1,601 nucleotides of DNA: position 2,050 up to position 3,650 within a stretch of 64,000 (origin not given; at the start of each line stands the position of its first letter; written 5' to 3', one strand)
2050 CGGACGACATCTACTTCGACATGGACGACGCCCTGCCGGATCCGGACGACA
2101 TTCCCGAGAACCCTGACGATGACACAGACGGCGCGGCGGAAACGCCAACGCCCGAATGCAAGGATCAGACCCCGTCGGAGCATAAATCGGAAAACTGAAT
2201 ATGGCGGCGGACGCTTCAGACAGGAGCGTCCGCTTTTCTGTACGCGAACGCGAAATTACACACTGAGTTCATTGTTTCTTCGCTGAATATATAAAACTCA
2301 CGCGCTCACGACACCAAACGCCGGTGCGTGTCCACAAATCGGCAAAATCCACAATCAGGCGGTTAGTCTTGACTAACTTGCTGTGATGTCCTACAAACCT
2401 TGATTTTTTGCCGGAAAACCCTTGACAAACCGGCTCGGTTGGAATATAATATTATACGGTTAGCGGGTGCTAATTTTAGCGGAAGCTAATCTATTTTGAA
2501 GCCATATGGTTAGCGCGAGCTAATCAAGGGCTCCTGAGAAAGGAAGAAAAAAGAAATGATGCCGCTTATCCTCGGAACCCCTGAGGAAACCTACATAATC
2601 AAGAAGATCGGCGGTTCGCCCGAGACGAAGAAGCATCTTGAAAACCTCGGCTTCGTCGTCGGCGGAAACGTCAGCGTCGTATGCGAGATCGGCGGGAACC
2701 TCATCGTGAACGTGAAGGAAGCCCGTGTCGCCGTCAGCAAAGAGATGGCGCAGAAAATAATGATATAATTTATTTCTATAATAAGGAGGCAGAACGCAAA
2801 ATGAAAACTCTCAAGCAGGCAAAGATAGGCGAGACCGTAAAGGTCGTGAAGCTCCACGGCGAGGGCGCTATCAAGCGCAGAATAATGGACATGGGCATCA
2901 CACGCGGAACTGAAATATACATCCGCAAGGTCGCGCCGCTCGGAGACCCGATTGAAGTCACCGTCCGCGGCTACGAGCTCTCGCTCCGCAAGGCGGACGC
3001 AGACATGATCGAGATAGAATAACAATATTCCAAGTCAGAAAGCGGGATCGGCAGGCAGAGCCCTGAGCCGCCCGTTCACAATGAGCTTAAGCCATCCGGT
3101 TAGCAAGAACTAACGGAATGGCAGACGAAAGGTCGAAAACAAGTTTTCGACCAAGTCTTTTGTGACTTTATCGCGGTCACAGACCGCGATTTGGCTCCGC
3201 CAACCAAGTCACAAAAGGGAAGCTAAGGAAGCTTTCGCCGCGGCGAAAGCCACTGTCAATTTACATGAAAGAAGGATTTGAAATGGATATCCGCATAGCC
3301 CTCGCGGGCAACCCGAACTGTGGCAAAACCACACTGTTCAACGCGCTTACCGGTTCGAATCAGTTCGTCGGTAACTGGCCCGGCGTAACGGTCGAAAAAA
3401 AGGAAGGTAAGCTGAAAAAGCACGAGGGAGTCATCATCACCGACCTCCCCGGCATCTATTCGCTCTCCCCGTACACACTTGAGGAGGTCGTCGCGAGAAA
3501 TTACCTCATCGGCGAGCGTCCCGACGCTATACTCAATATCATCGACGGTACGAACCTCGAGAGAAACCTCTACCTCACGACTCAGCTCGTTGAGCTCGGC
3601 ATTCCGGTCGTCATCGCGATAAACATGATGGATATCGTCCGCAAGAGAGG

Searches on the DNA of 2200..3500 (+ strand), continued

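Call 40: search_with_rna_model(model_id=R2, sources=[L102, L103, L104, L105, L106, L107, L108, L109, L110, L111, L112, L113, L114, L115, L116, L117, L118, L119, L120, L121, L122, L123, L124, L125, L126, L127, L128, L129, L130, L131, L132, L133, L134, L135, L136, L137, L138, L139, L140, L141, L142, L143, L144, L145, L146, L147, L148, L149, L150, L151, L152, L153, L154, L155, L156, L157, L158, L159, L160, L161], max_evalue=1, show_alignments=2)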
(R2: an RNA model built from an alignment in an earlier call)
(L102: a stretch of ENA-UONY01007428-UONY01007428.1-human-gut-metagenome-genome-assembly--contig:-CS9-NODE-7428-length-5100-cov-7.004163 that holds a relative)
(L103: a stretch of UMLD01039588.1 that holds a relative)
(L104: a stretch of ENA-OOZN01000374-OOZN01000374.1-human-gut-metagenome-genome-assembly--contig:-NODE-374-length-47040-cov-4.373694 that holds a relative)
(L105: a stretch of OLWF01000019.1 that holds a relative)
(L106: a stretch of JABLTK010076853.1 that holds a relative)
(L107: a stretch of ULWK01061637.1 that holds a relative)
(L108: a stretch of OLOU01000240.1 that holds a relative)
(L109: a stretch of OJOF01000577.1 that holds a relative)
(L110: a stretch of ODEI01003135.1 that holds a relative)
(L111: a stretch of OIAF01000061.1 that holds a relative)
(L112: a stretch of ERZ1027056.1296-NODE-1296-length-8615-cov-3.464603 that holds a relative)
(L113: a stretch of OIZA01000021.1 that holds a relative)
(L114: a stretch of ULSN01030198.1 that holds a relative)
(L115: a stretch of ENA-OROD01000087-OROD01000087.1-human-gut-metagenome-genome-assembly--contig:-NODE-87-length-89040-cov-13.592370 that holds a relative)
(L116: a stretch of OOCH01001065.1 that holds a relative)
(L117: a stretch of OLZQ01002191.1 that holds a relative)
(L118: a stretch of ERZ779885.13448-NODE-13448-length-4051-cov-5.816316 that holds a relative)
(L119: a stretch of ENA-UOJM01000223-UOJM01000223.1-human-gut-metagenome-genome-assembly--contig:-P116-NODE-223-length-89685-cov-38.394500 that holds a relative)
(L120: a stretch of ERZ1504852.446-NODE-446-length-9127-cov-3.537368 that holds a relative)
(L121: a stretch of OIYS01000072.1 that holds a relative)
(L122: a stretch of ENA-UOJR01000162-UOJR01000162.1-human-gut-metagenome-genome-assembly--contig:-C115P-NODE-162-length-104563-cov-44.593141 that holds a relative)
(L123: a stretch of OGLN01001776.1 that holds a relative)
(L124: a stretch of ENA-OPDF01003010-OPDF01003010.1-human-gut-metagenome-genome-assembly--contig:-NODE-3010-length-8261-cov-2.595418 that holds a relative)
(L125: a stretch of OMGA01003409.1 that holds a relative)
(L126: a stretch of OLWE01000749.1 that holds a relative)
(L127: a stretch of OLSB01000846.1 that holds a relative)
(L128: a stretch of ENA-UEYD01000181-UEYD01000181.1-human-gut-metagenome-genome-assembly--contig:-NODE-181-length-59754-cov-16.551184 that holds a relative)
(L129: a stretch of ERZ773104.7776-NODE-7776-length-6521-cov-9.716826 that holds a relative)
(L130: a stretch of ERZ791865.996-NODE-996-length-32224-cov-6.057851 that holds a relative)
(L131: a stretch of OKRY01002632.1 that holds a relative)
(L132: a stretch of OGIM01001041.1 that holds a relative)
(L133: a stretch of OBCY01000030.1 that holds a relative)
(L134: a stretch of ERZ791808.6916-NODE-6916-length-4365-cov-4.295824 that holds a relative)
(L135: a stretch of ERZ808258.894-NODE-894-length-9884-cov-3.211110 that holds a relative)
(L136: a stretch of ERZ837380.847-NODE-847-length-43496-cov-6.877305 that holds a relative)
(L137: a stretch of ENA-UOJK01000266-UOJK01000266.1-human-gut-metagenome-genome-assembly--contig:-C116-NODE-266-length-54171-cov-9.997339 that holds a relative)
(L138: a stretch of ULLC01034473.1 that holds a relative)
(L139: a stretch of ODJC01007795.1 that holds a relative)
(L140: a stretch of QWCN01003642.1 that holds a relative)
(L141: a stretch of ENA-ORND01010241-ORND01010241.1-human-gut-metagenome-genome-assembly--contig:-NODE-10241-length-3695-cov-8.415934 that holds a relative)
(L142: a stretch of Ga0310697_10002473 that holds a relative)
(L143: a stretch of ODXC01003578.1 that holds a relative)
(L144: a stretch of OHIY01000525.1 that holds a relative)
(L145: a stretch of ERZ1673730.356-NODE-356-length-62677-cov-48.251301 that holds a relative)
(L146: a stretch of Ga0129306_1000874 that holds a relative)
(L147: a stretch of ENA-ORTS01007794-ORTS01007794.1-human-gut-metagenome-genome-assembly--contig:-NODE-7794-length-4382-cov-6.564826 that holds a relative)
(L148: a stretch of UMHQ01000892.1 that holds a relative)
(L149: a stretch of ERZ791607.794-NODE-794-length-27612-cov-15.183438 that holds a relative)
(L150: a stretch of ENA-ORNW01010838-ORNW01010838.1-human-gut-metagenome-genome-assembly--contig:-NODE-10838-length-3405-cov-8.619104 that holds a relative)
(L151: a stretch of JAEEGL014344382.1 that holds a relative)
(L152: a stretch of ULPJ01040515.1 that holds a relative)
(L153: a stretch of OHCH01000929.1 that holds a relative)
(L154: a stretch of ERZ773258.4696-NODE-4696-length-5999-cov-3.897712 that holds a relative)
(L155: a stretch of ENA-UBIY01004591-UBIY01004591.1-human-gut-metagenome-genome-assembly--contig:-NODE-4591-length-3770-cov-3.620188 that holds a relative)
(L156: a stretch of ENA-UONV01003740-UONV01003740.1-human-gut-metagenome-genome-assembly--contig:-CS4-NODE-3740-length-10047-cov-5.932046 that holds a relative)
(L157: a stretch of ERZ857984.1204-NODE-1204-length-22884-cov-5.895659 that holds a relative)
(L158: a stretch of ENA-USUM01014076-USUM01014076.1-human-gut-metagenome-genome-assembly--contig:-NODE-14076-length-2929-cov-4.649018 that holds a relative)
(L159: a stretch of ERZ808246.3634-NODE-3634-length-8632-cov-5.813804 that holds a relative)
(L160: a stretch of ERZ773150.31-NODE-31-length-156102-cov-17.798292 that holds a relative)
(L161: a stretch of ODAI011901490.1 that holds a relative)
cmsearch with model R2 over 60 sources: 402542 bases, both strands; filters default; matches with E-value up to 1: 2.
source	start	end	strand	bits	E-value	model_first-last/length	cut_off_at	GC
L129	3995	4104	+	14.1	0.39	1-137/137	no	0.55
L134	3982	4091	+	14.1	0.39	1-137/137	no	0.55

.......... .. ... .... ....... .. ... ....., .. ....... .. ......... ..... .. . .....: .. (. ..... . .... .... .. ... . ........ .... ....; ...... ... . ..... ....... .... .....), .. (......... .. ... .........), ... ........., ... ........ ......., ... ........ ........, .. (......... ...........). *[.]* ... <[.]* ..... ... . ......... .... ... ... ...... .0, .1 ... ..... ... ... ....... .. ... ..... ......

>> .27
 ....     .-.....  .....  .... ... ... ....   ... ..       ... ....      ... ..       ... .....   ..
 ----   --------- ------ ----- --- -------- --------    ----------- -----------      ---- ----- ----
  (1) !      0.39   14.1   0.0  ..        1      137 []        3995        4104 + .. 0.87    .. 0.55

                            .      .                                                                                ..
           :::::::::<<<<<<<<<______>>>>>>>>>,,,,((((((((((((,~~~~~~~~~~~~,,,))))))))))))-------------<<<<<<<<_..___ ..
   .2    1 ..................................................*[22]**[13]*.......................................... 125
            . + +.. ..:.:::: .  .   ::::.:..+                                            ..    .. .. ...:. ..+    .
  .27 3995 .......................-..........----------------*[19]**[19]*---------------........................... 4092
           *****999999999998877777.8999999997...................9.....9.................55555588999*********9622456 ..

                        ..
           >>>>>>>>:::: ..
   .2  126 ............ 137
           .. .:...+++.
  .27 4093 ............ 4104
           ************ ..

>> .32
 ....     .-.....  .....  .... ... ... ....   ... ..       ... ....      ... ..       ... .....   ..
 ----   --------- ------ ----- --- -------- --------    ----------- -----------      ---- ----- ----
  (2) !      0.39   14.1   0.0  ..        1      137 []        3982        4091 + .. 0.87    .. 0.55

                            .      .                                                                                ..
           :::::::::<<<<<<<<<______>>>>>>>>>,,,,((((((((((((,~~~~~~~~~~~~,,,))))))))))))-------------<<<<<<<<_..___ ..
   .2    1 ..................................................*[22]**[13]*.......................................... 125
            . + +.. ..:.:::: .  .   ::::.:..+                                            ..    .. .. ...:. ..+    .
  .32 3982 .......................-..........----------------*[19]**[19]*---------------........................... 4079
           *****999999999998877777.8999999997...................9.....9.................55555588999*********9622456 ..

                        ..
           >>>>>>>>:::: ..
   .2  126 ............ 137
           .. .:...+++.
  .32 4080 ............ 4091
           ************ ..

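Call 59: search_with_rna_model(model_id=R2, sources=[L184, L185, L186, L187, L188, L189, L162, L163, L164, L165, L166, L167, L168, L169, L170, L171, L172, L173, L174, L175, L176, L177, L178, L180, L181, L182, L183], max_evalue=0.1)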
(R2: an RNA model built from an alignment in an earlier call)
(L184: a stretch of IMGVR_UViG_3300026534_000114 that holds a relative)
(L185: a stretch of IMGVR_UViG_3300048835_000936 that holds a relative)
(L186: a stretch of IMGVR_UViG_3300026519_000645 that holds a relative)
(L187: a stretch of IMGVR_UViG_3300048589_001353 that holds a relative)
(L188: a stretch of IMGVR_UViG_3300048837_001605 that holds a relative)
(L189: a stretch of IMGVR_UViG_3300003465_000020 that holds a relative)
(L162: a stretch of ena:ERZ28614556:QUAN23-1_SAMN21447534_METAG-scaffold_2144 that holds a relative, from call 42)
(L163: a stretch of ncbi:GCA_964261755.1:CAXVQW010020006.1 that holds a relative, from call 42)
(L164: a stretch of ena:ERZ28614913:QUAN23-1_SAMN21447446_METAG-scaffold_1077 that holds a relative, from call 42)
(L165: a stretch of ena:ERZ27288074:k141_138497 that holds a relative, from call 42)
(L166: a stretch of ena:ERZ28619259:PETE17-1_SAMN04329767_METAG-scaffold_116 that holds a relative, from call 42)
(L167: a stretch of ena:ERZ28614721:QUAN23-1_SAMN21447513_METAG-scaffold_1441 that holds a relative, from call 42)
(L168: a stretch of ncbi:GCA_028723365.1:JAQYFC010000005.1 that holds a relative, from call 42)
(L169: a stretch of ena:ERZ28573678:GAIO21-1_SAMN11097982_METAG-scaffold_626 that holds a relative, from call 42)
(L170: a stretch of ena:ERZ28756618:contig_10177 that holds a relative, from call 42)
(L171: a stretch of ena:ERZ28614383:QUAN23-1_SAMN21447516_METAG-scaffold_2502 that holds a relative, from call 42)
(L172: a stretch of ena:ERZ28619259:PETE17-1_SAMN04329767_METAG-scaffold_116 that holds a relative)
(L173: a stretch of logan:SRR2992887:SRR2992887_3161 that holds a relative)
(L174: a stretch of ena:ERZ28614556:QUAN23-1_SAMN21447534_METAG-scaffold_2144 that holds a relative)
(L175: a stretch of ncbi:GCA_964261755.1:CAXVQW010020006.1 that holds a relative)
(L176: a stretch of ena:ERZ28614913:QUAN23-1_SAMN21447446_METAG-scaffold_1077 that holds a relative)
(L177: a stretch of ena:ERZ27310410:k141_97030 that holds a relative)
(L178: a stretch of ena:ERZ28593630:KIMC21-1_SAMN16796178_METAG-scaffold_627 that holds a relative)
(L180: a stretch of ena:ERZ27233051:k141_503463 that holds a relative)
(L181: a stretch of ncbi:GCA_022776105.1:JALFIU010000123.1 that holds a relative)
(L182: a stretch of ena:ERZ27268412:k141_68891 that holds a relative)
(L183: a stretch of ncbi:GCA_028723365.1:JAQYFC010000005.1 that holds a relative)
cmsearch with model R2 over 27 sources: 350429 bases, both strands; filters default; matches with E-value up to 0.1: 32.
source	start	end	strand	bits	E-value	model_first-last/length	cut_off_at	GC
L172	10999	11133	+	148.5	5.4e-34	1-137/137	no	0.44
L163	10567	10699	+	146.5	1.6e-33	1-137/137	no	0.51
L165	10567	10699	+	146.5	1.6e-33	1-137/137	no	0.51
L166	10567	10699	+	146.5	1.6e-33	1-137/137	no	0.51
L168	10567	10699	+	146.5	1.6e-33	1-137/137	no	0.51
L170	10567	10699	+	146.5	1.6e-33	1-137/137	no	0.51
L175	6067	6201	-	142.9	1.3e-32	1-137/137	no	0.44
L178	6079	6213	-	142.9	1.3e-32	1-137/137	no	0.44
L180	6067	6201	-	142.9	1.3e-32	1-137/137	no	0.44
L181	6067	6201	-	142.9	1.3e-32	1-137/137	no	0.44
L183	6067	6201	-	142.9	1.3e-32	1-137/137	no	0.44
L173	5418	5455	+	35.2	2.3e-06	1-38/137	3'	0.34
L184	6654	6761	-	24.4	0.0011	1-137/137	no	0.6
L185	3398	3484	-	19.6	0.015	1-137/137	no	0.69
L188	4660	4746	-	19.6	0.015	1-137/137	no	0.69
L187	1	41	+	18.3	0.031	95-137/137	5'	0.66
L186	2043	2062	+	17.5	0.049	114-133/137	no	0.65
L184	6658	6677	+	17.5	0.049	114-133/137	no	0.65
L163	10676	10695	-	17.2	0.06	114-133/137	no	0.7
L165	10676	10695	-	17.2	0.06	114-133/137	no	0.7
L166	10676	10695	-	17.2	0.06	114-133/137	no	0.7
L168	10676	10695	-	17.2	0.06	114-133/137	no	0.7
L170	10676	10695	-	17.2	0.06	114-133/137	no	0.7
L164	3126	3190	-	17.1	0.06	1-137/137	no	0.54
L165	3132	3196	-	17.1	0.06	1-137/137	no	0.54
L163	3132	3196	-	17.1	0.06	1-137/137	no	0.54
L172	11110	11131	-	17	0.064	112-133/137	no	0.59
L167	3133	3196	-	16.5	0.088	1-137/137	no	0.55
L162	3133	3196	-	16.5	0.088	1-137/137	no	0.56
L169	3136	3199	-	16.5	0.088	1-137/137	no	0.56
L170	3134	3197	-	16.5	0.088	1-137/137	no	0.56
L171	3133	3196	-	16.5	0.088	1-137/137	no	0.56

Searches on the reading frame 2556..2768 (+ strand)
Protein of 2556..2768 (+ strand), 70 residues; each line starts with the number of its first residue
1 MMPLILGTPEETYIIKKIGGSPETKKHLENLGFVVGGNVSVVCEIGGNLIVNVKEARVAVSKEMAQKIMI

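Call 13: search_protein_families(library=pfam, proteins=[window:2556-2768:+])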
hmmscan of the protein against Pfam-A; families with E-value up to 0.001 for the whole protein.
window:2556-2768:+ (70 aa): 1 family
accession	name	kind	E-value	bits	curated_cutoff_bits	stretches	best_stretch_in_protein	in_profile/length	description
PF04023.20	FeoA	-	8.1e-13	48.7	23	1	2-70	1-72/74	FeoA domain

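Call 42: find_encoding_contigs(protein=window:2556-2768:+, flank=10000, max_places=10)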
Protein window:2556-2768:+ (70 aa): 24 contigs read that carry it; 10 places shown.
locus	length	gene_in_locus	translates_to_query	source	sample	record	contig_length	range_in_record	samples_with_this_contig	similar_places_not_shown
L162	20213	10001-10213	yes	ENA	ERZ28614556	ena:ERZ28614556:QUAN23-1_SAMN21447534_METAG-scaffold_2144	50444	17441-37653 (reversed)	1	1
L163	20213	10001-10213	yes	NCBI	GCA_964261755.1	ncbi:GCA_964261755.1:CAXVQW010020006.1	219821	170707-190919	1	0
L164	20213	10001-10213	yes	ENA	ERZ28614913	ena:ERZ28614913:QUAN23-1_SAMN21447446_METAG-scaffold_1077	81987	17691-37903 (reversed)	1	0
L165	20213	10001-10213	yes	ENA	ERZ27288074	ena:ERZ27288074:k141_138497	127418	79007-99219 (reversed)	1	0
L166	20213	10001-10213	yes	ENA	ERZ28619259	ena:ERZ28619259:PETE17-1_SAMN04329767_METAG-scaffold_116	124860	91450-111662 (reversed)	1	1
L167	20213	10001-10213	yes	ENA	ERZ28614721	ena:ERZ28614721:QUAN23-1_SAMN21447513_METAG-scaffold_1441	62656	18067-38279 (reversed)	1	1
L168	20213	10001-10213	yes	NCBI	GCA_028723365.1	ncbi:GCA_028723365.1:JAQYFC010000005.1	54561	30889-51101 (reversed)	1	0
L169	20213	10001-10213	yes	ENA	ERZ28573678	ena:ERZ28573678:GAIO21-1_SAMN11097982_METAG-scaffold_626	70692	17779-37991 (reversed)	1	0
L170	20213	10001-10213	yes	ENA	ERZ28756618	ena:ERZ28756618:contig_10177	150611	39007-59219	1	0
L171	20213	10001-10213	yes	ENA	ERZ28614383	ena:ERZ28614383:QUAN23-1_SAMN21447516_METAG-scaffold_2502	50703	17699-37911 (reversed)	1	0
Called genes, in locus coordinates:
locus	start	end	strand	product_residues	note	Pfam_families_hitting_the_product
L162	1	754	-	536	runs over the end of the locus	PF04542:Sigma70_r2, PF04545:Sigma70_r4, PF08281:Sigma70_r4_2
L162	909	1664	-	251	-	PF01261:AP_endonuc_2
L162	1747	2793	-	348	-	PF01408:GFO_IDH_MocA, PF02894:GFO_IDH_MocA_C, PF22725:GFO_IDH_MocA_C3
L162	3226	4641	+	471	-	PF01554:MatE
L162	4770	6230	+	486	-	-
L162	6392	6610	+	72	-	PF06107:DUF951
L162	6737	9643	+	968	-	PF09586:YfhO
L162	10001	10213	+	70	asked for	PF04023:FeoA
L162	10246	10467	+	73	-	PF04023:FeoA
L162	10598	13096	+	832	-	PF01926:MMR_HSR1, PF02421:FeoB_N, PF17910:FeoB_Cyto, PF07670:Gate, PF07664:FeoB_C, PF07670:Gate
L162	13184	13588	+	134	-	PF01325:Fe_dep_repress, PF09339:HTH_IclR (weak)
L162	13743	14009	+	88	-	PF00403:HMA (weak)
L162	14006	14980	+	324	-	PF12833:HTH_18, PF00165:HTH_AraC (weak)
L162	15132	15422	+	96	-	PF10087:DUF2325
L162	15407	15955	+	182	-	PF12672:DUF3793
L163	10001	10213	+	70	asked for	PF04023:FeoA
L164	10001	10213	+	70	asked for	PF04023:FeoA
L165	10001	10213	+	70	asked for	PF04023:FeoA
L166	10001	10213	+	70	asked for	PF04023:FeoA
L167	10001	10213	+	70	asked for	PF04023:FeoA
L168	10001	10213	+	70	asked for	PF04023:FeoA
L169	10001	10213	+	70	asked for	PF04023:FeoA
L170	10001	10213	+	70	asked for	PF04023:FeoA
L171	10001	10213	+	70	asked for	PF04023:FeoA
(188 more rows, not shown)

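Call 52: search_protein_families(library=ncbifam, proteins=[window:2556-2768:+], max_evalue=0.01)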
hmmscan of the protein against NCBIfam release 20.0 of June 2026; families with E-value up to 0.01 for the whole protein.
window:2556-2768:+ (70 aa): 0 families

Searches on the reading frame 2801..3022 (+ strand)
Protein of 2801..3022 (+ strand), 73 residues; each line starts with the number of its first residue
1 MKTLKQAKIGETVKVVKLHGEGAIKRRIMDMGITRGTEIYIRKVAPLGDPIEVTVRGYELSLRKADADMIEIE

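Call 13: search_protein_families(library=pfam, proteins=[window:2801-3022:+])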
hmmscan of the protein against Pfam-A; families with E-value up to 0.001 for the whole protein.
window:2801-3022:+ (73 aa): 1 family
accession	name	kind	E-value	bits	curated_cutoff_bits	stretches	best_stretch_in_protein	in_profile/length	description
PF04023.20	FeoA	-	1.7e-22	79.7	23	1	3-73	2-73/74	FeoA domain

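Call 52: search_protein_families(library=ncbifam, proteins=[window:2801-3022:+], max_evalue=0.01)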
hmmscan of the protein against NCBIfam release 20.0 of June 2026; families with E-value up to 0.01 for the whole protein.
window:2801-3022:+ (73 aa): 1 family
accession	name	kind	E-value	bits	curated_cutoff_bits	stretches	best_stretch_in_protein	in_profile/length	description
NF007106.0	PRK09555.1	equivalog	2.3e-10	40.1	102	1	23-73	21-71/75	ferrous iron transporter A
